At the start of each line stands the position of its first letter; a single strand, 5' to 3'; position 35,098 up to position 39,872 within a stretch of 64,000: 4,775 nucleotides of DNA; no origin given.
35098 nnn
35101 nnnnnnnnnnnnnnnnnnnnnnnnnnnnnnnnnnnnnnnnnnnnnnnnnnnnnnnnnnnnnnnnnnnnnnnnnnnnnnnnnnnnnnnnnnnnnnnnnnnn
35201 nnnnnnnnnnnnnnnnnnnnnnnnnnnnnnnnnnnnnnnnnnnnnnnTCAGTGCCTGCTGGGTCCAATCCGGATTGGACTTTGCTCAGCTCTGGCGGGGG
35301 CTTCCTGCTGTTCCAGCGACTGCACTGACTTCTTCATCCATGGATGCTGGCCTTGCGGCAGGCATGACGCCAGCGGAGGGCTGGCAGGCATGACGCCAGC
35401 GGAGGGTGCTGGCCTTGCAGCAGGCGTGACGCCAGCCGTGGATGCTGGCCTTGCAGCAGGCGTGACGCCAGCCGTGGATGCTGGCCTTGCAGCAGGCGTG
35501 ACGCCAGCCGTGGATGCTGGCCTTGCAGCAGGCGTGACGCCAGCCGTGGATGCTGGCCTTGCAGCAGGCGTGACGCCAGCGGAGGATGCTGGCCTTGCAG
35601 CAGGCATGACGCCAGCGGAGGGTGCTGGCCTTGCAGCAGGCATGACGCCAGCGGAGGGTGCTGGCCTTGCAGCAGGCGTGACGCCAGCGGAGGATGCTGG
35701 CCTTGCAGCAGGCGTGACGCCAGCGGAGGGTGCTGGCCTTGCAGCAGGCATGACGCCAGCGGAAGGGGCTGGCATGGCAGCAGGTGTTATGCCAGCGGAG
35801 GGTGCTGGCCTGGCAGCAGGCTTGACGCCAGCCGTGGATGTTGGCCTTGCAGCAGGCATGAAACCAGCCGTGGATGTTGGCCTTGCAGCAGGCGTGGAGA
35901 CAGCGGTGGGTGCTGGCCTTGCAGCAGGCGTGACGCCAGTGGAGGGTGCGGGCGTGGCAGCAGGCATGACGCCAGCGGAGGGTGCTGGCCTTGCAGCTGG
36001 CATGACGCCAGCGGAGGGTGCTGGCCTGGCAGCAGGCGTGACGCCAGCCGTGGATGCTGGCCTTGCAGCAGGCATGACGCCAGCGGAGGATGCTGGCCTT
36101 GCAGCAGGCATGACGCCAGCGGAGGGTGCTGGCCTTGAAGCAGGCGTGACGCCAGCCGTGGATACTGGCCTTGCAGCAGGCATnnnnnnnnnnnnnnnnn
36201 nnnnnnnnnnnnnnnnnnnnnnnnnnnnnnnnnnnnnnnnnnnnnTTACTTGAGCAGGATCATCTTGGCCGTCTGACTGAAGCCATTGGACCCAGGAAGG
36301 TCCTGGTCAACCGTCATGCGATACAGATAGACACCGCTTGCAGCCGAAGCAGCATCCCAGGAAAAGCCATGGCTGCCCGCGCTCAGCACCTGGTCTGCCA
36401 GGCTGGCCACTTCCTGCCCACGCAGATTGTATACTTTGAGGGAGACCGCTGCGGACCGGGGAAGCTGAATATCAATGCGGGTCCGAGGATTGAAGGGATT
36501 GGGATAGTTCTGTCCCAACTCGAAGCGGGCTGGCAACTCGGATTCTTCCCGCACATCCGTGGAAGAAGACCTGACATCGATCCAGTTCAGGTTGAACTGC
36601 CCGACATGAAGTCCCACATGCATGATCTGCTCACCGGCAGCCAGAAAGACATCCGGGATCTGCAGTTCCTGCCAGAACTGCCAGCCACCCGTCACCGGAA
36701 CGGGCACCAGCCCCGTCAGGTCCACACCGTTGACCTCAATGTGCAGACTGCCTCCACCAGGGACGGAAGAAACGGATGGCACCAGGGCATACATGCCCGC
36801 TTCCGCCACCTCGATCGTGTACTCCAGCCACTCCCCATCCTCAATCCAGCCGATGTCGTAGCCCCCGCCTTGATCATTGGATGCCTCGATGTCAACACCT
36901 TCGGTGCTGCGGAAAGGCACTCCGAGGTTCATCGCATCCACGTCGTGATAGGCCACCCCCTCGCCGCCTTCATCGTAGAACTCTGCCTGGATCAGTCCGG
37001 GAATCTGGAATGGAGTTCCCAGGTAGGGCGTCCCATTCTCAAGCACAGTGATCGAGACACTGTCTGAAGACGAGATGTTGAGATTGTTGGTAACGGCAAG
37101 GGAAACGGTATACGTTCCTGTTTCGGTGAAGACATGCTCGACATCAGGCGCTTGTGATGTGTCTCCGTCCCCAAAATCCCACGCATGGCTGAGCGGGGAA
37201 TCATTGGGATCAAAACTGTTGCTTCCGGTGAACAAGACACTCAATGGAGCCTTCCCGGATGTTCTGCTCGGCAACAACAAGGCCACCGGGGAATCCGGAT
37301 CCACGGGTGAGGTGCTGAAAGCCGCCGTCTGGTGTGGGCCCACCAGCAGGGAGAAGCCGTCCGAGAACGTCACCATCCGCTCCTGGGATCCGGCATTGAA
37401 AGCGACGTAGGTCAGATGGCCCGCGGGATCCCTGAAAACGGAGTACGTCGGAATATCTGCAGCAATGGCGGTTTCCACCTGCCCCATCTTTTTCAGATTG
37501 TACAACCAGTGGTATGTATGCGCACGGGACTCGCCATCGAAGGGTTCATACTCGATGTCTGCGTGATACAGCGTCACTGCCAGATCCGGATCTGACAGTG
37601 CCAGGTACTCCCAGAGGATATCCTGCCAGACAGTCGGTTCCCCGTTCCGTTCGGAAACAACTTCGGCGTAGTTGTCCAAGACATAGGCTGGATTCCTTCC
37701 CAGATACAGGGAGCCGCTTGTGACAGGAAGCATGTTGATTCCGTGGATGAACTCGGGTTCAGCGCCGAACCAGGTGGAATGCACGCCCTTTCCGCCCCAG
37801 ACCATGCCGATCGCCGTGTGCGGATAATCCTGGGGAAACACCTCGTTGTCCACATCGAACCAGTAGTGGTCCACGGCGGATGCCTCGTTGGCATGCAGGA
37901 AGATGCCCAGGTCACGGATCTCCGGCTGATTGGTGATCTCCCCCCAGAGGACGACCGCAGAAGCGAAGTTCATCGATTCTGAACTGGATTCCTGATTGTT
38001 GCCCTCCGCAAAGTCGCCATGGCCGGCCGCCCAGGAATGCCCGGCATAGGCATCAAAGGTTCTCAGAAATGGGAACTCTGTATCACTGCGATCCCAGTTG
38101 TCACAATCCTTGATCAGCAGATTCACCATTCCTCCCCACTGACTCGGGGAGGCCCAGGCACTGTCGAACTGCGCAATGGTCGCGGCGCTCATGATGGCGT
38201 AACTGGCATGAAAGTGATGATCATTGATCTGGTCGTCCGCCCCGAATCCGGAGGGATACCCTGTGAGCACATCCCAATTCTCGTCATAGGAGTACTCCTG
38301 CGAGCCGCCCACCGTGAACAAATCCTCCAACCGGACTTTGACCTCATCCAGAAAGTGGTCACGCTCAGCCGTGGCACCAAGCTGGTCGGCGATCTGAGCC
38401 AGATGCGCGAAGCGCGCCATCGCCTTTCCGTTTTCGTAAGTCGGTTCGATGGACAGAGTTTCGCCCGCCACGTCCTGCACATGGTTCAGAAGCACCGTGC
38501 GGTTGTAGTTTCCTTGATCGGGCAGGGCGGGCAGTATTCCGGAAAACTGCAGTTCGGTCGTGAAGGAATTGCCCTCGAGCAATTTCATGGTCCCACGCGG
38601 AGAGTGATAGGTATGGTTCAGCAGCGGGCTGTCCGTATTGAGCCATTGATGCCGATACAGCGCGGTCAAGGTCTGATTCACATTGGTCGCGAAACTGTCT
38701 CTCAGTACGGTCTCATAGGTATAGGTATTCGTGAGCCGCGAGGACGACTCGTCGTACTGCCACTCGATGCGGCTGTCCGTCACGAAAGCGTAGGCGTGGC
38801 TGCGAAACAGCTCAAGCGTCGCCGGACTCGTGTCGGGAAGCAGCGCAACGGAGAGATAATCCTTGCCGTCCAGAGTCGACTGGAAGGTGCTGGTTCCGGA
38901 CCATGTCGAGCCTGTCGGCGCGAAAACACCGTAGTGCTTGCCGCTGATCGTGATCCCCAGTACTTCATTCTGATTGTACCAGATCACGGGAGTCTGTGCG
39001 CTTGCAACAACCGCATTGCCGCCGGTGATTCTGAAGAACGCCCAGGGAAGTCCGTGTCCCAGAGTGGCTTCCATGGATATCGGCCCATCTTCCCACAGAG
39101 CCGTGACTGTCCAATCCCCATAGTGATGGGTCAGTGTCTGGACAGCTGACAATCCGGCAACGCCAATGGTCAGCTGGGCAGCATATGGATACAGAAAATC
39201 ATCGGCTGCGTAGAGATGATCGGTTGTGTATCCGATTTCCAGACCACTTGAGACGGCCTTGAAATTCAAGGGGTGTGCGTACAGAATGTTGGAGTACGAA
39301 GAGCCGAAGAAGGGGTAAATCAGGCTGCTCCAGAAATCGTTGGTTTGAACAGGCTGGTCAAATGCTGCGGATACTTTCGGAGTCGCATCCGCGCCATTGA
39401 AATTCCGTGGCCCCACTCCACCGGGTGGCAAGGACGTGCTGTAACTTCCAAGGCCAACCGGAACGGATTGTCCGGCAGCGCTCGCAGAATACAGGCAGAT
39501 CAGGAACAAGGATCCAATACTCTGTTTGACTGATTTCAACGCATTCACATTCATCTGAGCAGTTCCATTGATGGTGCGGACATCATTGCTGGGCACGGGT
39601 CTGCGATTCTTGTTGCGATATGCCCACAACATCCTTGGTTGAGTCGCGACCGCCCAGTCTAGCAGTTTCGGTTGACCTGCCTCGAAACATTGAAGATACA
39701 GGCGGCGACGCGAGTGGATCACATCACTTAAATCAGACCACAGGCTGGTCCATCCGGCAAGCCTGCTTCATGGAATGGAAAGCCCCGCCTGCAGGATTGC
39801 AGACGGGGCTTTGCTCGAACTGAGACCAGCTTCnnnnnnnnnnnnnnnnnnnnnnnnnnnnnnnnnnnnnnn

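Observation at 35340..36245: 36-bp tandem array of about 25 copies, open on both strands, with codon usage unlike every neighbouring gene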

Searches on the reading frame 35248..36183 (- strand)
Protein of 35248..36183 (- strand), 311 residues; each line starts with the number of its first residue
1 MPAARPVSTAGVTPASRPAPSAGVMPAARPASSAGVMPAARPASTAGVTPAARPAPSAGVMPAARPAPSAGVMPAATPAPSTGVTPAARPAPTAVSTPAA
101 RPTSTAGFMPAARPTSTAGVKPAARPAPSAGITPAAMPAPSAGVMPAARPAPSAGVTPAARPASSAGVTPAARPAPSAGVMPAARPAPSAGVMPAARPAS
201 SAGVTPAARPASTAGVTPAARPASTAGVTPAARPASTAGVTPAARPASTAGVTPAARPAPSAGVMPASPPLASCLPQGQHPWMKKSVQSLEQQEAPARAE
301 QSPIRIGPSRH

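Call 8: search_protein_families(library=pfam, proteins=[window:35248-36183:-], max_evalue=0.01)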
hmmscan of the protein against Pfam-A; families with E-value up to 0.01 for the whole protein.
window:35248-36183:- (311 aa): 0 families

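Call 25: find_homologous_proteins(query=window:35248-36183:-, max_evalue=0.001)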
Query window:35248-36183:- (311 aa): 2 proteins with E <= 0.001 among 8000 candidates.
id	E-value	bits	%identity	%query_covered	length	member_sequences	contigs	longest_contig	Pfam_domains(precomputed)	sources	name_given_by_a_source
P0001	3.6e-5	42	60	14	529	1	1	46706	PF07714.24,PF00069.32,PF01636.30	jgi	jgi:eukaryotic-like serine/threonine-protein kinase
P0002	5.0e-4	38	45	44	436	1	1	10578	-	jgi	jgi:hypothetical protein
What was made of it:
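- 35248..36183 (-): Mechanical - ORF (311 aa), reading TPAARPA[SP][ST]AGx. Judged incidental. Only two weak low-complexity hits (call 25).
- Two weak hits for the - frame (call 25). Only two weak low-complexity hits were found (call 25).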

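Call 50: list_cluster_members(proteins=[L084:7644-8882:+, L084:8899-10161:-, L084:10370-12061:+, window:35248-36111:-, window:35248-36075:-, window:35248-36003:-, window:35426-36253:+, window:35438-36253:+, window:35606-36253:+, window:35248-35967:-])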
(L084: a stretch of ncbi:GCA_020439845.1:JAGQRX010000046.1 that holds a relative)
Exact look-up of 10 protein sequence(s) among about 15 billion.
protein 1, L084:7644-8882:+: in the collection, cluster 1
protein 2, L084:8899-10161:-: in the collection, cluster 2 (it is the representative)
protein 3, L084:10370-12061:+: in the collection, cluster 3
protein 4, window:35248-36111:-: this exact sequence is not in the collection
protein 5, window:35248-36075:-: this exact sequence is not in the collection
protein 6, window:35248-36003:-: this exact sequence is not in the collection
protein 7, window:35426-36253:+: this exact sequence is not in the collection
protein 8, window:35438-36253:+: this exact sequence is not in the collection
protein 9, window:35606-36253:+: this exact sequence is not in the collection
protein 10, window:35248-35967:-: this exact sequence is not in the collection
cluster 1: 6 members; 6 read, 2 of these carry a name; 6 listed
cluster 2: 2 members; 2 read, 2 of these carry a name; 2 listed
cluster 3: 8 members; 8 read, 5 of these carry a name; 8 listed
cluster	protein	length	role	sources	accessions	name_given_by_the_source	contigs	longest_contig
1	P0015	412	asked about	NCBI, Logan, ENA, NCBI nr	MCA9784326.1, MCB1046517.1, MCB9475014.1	MAG: NTP transferase domain-containing protein [Calditrichaeota bacterium] | NTP transferase domain-containing protein [Candidatus Cloacimonadota bacterium]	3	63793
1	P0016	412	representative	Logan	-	-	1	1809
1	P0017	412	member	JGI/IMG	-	glucose-1-phosphate adenylyltransferase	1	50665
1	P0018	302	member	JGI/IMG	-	-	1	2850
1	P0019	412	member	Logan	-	-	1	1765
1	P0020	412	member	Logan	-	-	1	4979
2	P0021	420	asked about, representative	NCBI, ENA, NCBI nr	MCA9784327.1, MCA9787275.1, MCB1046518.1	MAG: response regulator [Calditrichaeota bacterium] | response regulator [Candidatus Cloacimonadota bacterium]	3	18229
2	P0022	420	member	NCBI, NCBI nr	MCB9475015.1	MAG: response regulator [Candidatus Delongbacteria bacterium] | response regulator [Candidatus Delongbacteria bacterium]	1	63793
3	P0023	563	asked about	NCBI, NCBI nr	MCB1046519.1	MAG: glutamate formimidoyltransferase [Calditrichaeota bacterium] | glutamate formimidoyltransferase [Calditrichota bacterium]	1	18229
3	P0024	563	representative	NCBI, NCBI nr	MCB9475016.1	MAG: glutamate formimidoyltransferase [Candidatus Delongbacteria bacterium] | glutamate formimidoyltransferase [Candidatus Delongbacteria bacterium]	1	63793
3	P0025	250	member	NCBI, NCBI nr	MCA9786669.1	MAG: cyclodeaminase/cyclohydrolase family protein, partial [Candidatus Cloacimonetes ... | cyclodeaminase/cyclohydrolase family protein [Candidatus Cloacimonadota bacterium]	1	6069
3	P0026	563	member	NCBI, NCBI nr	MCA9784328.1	MAG: glutamate formimidoyltransferase [Candidatus Cloacimonetes bacterium] | glutamate formimidoyltransferase [Candidatus Cloacimonadota bacterium]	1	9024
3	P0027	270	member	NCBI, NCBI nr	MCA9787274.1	MAG: glutamate formimidoyltransferase, partial [Candidatus Cloacimonetes bacterium] | glutamate formimidoyltransferase [Candidatus Cloacimonadota bacterium]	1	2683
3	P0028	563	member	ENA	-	-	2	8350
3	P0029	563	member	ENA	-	-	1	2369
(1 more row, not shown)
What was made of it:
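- In the window's own MAG this gene (MCB9475014.1) sits on a different, 63.8-kb contig (call 50).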

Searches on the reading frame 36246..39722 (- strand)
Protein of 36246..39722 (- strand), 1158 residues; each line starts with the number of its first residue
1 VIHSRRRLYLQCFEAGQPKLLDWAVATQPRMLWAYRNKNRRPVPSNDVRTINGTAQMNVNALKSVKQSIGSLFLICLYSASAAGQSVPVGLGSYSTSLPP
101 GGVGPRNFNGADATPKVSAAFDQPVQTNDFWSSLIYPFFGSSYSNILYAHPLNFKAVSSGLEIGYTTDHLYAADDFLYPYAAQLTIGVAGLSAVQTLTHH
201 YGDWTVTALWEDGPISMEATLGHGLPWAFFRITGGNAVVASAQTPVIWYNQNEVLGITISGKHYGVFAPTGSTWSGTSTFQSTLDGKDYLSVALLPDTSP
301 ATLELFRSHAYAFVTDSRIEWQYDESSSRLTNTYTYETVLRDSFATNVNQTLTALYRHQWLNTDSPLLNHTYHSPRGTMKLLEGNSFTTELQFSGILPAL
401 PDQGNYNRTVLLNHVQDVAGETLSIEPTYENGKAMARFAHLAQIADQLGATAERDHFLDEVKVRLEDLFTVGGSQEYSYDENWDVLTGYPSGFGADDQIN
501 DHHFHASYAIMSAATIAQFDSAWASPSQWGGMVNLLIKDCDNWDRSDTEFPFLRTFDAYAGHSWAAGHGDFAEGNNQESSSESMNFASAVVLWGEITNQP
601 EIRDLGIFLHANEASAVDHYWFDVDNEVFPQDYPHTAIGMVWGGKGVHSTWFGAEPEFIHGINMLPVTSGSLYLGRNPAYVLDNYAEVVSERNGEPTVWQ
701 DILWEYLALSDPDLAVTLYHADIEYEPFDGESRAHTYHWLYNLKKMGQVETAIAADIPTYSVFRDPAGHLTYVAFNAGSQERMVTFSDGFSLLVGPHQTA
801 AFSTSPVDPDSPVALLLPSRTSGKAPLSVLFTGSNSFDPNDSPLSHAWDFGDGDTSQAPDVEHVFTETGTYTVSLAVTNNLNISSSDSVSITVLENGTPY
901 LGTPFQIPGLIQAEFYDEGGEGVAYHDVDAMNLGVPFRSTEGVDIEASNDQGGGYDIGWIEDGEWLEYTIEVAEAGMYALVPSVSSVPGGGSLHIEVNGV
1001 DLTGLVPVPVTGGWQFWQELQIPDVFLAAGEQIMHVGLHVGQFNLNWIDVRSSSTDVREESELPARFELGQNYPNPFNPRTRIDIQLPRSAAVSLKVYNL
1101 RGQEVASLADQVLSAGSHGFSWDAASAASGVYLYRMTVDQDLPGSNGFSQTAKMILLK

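Call 8: search_protein_families(library=pfam, proteins=[window:36246-39722:-], max_evalue=0.01)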
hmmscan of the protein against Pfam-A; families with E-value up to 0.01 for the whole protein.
window:36246-39722:- (1158 aa): 8 families
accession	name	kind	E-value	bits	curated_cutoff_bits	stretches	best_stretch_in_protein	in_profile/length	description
PF17652.7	Glyco_hydro81C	-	1.1e-57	196.4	25.6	1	415-731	18-343/349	Glycosyl hydrolase family 81 C-terminal domain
PF03422.21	CBM_6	-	3.1e-19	69.9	28.9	1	937-1050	5-123/125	Carbohydrate binding module (family 6)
PF18911.6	PKD_4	-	5.9e-18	65.1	27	1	811-893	3-85/85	PKD domain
PF00801.26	PKD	-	3.6e-13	49.7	23.5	1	818-886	6-74/80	PKD domain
PF18099.7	CBM_35_2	-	1.2e-09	38.6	23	1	943-1048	5-110/112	Carbohydrate binding module (family 35)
PF13860.13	FlgD_ig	-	2.6e-06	27.8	27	1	1082-1139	11-76/79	FlgD Ig-like domain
PF18962.6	Por_Secre_tail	-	8.7e-06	26.4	27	1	1073-1139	2-65/75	Secretion system C-terminal sorting domain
PF22352.2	K319L-like_PKD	-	6.8e-05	23.2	27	1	828-893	13-84/84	K319L-like, PKD domain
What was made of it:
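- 36246..39722 (-): Right flanking gene, convergent with GT39: a GH81 glucanase with PKD, CBM6 and a T9SS C-terminal sorting domain. The likely true start is M57 at 39554. Pfam Glyco_hydro81C 1e-57, CBM_6, PKD, Por_Secre_tail (call 8).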

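Call 10: find_encoding_contigs(protein=window:36246-39554:-, flank=6000, max_places=10)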
Protein window:36246-39554:- (1102 aa): no gene with exactly this product is on record in the collection.

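Call 12: find_related_loci(query=window:36246-39554:-, collection=genome_contigs, flank=10000)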
Query window:36246-39554:- (1102 aa) in genome_contigs; peptide patterns used: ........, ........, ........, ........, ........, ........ (x = any residue, [..] = any of these).
122 stretches matched a pattern; 95 encode a relative of the query (tblastn E <= 1e-3); the best 80 are kept; 78 distinct loci.
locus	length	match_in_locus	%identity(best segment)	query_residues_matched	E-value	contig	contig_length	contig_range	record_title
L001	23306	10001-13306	73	1-1102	0e+0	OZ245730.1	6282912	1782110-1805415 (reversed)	MAG: Calditrichia bacterium isolate b0d004ed-fac9-4c7c-be48-ce0904fd85ed genome assembly, chromosome: 1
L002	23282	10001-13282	68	7-1102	0e+0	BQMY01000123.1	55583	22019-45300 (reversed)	MAG: Melioribacteraceae bacterium SCALA702 DNA, sequence123, whole genome shotgun sequence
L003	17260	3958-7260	68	1-1102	0e+0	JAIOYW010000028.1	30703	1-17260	MAG: Ignavibacteriales bacterium isolate Tobar12.5m-G23 Tobar12-5m-20mill-C274, whole genome shotgun sequence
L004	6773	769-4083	66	1-1102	0e+0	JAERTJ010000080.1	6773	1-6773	MAG: Candidatus Neomarinimicrobiota bacterium isolate BH29 c_000000003229, whole genome shotgun sequence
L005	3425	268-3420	66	16-1044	0e+0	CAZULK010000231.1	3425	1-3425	MAG TPA_asm: uncultured Melioribacteraceae bacterium isolate SRP162660_co1_280 genome assembly, contig: NODE_42663_lengt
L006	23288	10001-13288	62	10-1102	0e+0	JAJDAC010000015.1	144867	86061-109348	MAG: Candidatus Krumholzibacteriota bacterium isolate OFTM315 OFTM315_14, whole genome shotgun sequence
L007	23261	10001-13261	61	19-1102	0e+0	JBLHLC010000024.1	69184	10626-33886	MAG: Rhodothermales bacterium isolate 3300054698_137 Ga0535670_0000307, whole genome shotgun sequence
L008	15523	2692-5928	61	26-1102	0e+0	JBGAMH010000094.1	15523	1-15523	MAG: Candidatus Eisenbacteria bacterium isolate MAG_MBR_H10.5 MBRH10-5_opera_contig_12671, whole genome shotgun sequence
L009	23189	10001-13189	74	40-1102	0e+0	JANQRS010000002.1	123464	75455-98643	MAG: Calditrichia bacterium isolate IP29b_bin.73 k99_1001507, whole genome shotgun sequence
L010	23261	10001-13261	58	16-1102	0e+0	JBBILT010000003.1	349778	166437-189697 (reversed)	MAG: Ignavibacteriales bacterium isolate PLS170224_bin_215 NODE_15_length_349778_cov_3.10617, whole genome shotgun seque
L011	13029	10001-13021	63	30-1032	0e+0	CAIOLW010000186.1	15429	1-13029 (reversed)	uncultured bacterium isolate LJ_bin-5039 genome assembly, contig: bin-5039:186/391, whole genome shotgun sequence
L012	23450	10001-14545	56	9-1102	0e+0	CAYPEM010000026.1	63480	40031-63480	MAG TPA_asm: uncultured Chitinophagaceae bacterium isolate SRP292972_co2_148 genome assembly, contig: NODE_391_length_63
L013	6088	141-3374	57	16-1102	0e+0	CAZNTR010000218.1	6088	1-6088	MAG TPA_asm: uncultured Chitinophagales bacterium isolate SRP118108_co5_380 genome assembly, contig: NODE_16890_length_6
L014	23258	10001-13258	55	15-1102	0e+0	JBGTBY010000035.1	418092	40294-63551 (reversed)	MAG: Balneolales bacterium isolate JTS-RE107 k141_8313584, whole genome shotgun sequence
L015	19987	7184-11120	57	7-1102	0e+0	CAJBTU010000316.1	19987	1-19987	MAG: uncultured Ignavibacteriae bacterium isolate Loc090721-7m_bin-539 genome assembly, contig: bin-539:316/426, whole g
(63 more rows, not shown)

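Call 40: list_cluster_members(proteins=[window:36246-39554:-, window:36246-39632:-, window:36246-39722:-, window:35225-36253:+, window:35237-36253:+, window:35248-36183:-, window:35390-36253:+, window:39834-44024:-])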
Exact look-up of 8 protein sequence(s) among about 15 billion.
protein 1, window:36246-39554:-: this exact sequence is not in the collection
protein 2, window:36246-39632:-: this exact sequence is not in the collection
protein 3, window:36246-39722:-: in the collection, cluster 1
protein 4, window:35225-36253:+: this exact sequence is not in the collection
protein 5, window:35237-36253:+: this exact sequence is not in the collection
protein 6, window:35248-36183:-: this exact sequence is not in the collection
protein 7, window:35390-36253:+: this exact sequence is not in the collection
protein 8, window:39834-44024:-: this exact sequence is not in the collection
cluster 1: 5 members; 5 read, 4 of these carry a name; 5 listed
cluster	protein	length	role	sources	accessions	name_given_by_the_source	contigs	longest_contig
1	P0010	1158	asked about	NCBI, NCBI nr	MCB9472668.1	MAG: carbohydrate-binding protein [Candidatus Delongbacteria bacterium] | carbohydrate-binding protein [Candidatus Delongbacteria bacterium]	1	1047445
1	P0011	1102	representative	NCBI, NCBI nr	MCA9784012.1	MAG: carbohydrate-binding protein [Candidatus Cloacimonetes bacterium] | carbohydrate-binding protein [Candidatus Cloacimonadota bacterium]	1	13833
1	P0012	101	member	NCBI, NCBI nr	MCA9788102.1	MAG: hypothetical protein KC488_16240, partial [Candidatus Cloacimonetes bacterium] | hypothetical protein [Candidatus Cloacimonadota bacterium]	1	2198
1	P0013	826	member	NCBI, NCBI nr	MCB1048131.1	MAG: glycoside hydrolase, partial [Calditrichaeota bacterium] | glycoside hydrolase [Calditrichota bacterium]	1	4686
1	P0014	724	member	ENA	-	-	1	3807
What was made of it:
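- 36246..39722 (-): Matches NCBI MCB9472668.1 (call 40).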

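Call 45: find_encoding_contigs(protein=P0014, flank=10000, max_places=10)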
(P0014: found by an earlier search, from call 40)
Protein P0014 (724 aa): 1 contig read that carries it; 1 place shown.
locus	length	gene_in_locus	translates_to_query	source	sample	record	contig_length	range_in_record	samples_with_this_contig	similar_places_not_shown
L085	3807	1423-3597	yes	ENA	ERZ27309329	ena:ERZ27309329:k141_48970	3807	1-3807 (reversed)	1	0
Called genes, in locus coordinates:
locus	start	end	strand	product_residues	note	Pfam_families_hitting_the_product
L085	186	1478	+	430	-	PF18159:S_4TM (weak), PF14104:DUF4277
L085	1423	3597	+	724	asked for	PF17652:Glyco_hydro81C, PF00801:PKD, PF18911:PKD_4, PF03422:CBM_6, PF18099:CBM_35_2, PF13860:FlgD_ig (weak), PF18962:Por_Secre_tail (weak)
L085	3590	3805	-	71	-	?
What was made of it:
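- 35225..36253 (+): Mechanical + ORF (342 aa from GTG), reading AG[VM]xPA[EVA][GD]AGLA. Judged incidental. Prodigal called this strand on the ENA contig L085 (call 45).
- Prodigal did so on L085 (call 45). Prodigal called this strand on L085 (call 45).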

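Call 46: find_encoding_contigs(protein=P0011, flank=10000, max_places=10)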
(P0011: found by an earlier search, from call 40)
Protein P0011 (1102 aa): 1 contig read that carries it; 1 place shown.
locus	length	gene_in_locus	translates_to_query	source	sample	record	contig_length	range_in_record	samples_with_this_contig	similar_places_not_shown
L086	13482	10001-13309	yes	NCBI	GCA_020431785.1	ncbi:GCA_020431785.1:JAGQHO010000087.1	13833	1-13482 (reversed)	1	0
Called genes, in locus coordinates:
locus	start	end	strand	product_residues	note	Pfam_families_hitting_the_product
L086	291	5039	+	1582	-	PF00082:Peptidase_S8, PF13715:CarbopepD_reg_2 (faint), PF13620:CarboxypepD_reg (weak)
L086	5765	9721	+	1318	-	PF00082:Peptidase_S8, PF13620:CarboxypepD_reg (weak), PF13715:CarbopepD_reg_2 (weak), PF13620:CarboxypepD_reg, PF18962:Por_Secre_tail (weak)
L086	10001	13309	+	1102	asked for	PF17652:Glyco_hydro81C, PF18911:PKD_4, PF00801:PKD, PF03422:CBM_6, PF18099:CBM_35_2, PF13860:FlgD_ig (weak), PF18962:Por_Secre_tail (weak)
